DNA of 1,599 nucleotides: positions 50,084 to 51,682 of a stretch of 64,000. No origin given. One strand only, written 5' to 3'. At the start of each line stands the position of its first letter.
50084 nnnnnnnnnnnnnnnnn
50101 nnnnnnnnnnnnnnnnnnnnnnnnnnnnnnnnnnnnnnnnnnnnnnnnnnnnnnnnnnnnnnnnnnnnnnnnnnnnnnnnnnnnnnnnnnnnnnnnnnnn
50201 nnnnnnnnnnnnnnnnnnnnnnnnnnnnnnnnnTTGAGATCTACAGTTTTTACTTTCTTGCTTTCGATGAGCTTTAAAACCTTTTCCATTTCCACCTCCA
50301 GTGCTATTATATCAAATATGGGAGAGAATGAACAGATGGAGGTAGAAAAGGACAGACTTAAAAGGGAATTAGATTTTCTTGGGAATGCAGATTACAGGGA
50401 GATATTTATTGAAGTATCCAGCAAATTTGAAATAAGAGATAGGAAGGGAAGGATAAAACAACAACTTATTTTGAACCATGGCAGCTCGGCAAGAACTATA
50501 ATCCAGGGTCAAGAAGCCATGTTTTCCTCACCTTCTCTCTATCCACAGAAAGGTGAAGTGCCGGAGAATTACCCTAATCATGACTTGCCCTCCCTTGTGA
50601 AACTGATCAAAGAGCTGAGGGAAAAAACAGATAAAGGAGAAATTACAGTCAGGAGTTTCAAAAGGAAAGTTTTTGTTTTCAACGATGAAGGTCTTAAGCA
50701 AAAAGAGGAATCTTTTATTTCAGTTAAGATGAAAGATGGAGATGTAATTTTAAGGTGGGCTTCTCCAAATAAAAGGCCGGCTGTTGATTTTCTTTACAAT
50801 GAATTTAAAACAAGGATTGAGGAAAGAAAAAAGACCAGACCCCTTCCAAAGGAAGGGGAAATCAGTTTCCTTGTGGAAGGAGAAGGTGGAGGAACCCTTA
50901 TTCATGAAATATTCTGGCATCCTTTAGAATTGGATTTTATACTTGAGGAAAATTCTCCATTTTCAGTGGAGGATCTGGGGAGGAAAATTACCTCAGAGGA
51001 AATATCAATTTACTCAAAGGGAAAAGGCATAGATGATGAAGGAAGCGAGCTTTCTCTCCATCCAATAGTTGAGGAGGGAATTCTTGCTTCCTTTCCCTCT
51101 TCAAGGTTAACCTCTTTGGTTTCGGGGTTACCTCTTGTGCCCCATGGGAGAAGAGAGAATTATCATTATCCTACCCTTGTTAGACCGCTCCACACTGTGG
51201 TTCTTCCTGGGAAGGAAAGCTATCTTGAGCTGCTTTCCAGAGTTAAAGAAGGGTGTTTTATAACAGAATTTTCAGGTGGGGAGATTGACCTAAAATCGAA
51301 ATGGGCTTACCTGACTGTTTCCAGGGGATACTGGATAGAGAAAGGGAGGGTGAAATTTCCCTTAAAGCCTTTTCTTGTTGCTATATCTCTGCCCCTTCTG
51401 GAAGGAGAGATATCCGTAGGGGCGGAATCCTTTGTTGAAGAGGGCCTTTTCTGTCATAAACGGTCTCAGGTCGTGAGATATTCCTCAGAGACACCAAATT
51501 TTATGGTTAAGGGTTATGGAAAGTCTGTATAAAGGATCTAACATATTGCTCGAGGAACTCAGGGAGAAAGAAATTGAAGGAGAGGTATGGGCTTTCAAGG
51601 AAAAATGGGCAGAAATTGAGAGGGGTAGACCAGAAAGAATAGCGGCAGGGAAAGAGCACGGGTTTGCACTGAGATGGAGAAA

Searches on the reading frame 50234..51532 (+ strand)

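Call 64: search_protein_families(library=pfam, proteins=[window:50234-51532:+], max_evalue=0.00001)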
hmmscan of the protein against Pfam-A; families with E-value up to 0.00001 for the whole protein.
window:50234-51532:+ (432 aa): 1 family
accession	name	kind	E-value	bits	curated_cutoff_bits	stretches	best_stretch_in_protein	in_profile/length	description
PF19289.4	PmbA_TldD_3rd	-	6.4e-28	97.9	22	1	209-389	3-189/220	PmbA/TldA metallopeptidase C-terminal domain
